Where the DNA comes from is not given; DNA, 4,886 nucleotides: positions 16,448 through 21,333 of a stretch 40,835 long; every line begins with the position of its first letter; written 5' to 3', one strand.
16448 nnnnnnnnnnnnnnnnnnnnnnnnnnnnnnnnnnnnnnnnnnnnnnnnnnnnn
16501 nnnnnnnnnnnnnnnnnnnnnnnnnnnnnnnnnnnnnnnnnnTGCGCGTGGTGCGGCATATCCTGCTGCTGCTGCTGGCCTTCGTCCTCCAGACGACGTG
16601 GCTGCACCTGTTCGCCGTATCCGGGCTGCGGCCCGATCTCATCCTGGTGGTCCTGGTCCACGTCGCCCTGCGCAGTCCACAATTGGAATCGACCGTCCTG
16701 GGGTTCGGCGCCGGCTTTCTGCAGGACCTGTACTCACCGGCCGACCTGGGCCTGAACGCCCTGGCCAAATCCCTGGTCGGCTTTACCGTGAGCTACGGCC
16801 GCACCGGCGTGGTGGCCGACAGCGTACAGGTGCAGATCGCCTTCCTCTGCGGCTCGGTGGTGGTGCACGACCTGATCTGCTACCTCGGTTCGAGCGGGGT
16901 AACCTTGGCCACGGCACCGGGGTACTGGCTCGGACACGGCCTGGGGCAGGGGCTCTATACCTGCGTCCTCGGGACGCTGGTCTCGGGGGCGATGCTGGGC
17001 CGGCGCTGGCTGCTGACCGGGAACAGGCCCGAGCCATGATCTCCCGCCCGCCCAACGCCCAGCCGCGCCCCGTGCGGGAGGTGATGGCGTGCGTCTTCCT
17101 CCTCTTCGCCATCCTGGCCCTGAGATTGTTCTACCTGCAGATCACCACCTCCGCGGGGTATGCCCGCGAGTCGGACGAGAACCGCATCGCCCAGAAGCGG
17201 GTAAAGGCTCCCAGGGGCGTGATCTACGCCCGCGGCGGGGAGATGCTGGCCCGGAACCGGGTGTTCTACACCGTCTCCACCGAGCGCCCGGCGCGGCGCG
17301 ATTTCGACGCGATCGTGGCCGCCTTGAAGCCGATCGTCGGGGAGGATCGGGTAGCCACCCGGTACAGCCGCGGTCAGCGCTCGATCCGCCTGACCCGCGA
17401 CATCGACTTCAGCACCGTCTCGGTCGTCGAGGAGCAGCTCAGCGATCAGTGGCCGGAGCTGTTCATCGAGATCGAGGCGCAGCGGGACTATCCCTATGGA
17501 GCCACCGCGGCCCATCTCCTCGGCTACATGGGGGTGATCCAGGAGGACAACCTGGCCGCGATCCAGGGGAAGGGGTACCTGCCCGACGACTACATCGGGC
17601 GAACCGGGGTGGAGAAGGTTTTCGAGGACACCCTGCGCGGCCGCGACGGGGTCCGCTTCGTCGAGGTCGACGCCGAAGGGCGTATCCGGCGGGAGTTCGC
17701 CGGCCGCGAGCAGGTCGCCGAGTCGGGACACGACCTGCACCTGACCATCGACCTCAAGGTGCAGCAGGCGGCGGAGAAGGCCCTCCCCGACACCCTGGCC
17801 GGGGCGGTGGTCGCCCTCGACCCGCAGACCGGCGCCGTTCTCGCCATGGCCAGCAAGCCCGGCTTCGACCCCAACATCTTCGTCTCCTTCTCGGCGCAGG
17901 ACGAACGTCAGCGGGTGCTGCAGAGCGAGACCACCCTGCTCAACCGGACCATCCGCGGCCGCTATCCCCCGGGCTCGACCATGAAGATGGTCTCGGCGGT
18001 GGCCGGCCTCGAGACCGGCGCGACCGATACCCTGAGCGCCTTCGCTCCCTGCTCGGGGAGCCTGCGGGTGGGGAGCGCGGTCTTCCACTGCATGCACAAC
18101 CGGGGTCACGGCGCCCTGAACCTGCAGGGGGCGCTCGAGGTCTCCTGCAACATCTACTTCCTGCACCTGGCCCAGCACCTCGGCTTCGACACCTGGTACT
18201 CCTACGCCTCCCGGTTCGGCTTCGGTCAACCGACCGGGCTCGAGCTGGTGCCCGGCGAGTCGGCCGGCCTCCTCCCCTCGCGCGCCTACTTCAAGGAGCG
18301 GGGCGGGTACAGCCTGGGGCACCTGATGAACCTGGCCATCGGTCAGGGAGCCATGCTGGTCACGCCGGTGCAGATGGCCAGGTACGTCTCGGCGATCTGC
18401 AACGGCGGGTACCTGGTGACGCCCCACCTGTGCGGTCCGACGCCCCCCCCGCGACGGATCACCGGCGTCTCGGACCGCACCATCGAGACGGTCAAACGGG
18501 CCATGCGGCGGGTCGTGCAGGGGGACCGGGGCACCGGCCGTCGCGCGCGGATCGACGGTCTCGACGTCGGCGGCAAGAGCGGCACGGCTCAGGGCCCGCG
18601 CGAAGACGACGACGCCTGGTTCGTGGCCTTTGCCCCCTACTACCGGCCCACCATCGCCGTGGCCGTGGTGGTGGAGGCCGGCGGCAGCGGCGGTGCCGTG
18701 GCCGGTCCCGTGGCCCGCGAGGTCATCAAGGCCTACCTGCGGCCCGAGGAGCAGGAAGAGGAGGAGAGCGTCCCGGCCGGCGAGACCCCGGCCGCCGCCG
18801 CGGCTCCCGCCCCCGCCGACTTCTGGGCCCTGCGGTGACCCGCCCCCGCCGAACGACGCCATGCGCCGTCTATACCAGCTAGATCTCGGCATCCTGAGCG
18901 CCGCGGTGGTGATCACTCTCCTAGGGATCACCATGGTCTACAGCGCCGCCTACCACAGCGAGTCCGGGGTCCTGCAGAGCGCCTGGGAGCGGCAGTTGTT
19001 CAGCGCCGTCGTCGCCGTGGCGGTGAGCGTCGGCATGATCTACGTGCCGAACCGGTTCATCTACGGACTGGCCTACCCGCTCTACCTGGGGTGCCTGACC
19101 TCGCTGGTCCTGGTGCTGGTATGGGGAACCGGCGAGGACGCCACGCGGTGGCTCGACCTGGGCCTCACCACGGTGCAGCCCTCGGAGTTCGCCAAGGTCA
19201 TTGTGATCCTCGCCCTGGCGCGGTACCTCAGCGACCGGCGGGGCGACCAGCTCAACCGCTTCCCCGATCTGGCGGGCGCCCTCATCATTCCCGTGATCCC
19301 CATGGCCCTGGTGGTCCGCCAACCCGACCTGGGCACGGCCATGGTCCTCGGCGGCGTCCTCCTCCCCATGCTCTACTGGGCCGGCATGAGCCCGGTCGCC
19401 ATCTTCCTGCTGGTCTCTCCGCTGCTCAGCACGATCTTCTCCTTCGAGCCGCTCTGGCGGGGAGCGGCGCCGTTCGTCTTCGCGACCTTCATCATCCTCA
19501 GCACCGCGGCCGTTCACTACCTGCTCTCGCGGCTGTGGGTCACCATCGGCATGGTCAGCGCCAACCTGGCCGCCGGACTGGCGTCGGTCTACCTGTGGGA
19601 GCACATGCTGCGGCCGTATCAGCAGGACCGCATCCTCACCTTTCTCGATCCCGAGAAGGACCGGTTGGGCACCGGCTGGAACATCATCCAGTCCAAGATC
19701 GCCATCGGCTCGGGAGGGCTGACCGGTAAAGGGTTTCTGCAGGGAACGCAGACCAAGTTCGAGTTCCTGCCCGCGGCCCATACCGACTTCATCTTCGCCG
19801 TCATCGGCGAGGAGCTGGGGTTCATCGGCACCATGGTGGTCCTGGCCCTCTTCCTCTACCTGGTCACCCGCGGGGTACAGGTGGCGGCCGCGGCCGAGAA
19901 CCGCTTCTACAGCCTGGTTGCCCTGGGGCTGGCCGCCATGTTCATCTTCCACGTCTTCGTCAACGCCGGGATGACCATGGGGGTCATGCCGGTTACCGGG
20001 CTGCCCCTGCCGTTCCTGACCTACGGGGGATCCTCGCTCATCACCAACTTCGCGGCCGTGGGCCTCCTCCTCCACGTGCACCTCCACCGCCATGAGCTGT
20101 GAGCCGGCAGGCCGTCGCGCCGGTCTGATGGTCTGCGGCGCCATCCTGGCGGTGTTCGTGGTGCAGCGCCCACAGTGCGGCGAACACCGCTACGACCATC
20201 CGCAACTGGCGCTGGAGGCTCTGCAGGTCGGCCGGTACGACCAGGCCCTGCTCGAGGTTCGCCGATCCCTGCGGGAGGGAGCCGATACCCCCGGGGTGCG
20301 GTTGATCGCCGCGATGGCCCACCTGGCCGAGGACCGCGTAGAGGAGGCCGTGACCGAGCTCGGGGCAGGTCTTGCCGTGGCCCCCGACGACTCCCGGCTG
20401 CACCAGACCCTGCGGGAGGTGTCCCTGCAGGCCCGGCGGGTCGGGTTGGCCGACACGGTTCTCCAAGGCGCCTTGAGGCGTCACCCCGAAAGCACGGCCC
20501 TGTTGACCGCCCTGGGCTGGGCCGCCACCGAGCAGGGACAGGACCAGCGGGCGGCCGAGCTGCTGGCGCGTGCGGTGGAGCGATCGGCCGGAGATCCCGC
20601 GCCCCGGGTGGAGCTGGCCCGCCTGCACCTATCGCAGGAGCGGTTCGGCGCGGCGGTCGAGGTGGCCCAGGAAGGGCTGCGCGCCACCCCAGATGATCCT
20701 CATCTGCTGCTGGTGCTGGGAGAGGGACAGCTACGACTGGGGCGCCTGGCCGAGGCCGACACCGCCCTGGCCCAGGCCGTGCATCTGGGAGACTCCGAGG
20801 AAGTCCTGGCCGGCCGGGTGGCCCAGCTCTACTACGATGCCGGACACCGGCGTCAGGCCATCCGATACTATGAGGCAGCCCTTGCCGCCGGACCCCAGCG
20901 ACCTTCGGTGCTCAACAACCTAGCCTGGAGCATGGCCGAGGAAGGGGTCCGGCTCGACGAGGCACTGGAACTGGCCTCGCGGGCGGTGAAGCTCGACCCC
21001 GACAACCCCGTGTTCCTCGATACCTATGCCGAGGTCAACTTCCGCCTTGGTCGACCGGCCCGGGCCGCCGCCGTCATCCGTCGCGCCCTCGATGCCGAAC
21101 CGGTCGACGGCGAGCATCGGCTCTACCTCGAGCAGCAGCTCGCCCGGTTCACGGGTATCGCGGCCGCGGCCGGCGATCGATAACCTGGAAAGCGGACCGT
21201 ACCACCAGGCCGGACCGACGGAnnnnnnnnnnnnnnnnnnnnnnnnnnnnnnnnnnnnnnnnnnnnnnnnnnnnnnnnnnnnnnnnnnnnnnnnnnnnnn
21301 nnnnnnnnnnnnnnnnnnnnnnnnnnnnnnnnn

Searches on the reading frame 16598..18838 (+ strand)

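Call 42: search_protein_families(library=pfam, proteins=[window:16598-18838:+], max_evalue=0.001)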
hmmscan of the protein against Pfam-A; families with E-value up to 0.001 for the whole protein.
window:16598-18838:+ (746 aa): 2 families
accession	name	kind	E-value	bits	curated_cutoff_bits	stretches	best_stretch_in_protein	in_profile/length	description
PF00905.27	Transpeptidase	-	2.4e-69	234.3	22.1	1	402-710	1-298/299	Penicillin binding protein transpeptidase domain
PF03717.20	PBP_dimer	-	5.1e-34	118.7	24.4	1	202-366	2-178/180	Penicillin-binding Protein dimerisation domain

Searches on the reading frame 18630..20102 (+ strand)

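Call 42: search_protein_families(library=pfam, proteins=[window:18630-20102:+], max_evalue=0.001)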
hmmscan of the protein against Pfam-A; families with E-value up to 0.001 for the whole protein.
window:18630-20102:+ (490 aa): 1 family
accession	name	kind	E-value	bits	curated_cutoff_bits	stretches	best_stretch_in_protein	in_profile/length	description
PF01098.24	FTSW_RODA_SPOVE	-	1.3e-98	330.8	26.4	2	300-487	173-354/356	Cell cycle protein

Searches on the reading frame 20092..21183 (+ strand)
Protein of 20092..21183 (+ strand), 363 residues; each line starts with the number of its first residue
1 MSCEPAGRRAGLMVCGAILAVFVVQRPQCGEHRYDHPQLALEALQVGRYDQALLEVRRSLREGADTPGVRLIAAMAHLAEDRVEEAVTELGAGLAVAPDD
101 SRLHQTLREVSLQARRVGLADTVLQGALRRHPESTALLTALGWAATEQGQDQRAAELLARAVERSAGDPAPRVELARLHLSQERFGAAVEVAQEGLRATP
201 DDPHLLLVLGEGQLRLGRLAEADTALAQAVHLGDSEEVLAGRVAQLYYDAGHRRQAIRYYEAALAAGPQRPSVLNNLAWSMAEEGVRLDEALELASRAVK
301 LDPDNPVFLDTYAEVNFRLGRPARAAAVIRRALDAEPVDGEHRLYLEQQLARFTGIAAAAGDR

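Call 42: search_protein_families(library=pfam, proteins=[window:20092-21183:+], max_evalue=0.001)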
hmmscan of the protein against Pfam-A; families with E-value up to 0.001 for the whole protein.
window:20092-21183:+ (363 aa): 17 families
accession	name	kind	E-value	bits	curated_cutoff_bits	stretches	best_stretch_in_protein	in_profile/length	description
PF13432.12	TPR_16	-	5.3e-29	100.7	32.7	4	244-306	4-65/65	Tetratricopeptide repeat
PF13428.12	TPR_14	-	2e-26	90.2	23.5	2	171-211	3-43/44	Tetratricopeptide repeat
PF14559.12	TPR_19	-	2.4e-26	92.3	25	5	146-205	2-61/68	Tetratricopeptide repeat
PF07719.23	TPR_2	-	2.9e-19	68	27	0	243-268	7-32/34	Tetratricopeptide repeat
PF12895.13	ANAPC3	-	7.9e-14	52.1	27.2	0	288-332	5-49/82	Anaphase-promoting complex, cyclosome, subunit 3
PF13181.12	TPR_8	-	6e-13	48.3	25.7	0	243-265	7-29/34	Tetratricopeptide repeat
PF13431.12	TPR_17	-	2e-12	46.7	24.4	0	296-325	3-32/34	Tetratricopeptide repeat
PF13429.12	TPR_15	-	3.6e-09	36.9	26.2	0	180-287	88-196/280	Tetratricopeptide repeat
PF23914.1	TPR_CcmH_CycH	-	4.4e-09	36.8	42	0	196-284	43-134/158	Cytochrome c-type biogenesis protein H TPR domain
PF13176.12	TPR_7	-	3e-08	33.6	27.9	0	243-270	5-32/36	Tetratricopeptide repeat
PF13371.12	TPR_9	-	1.3e-07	32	35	0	287-350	10-72/73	Tetratricopeptide repeat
PF13414.12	TPR_11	-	1.5e-07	31.4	26.8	0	287-306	9-28/42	TPR repeat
PF13174.12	TPR_6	-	6.4e-07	30.1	26.3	0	141-164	6-29/33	Tetratricopeptide repeat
PF00515.34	TPR_1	-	1.8e-06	27.9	27.8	0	287-305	16-34/34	Tetratricopeptide repeat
PF13424.12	TPR_12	-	8.9e-06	26.3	30.1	0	130-164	40-74/77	Tetratricopeptide repeat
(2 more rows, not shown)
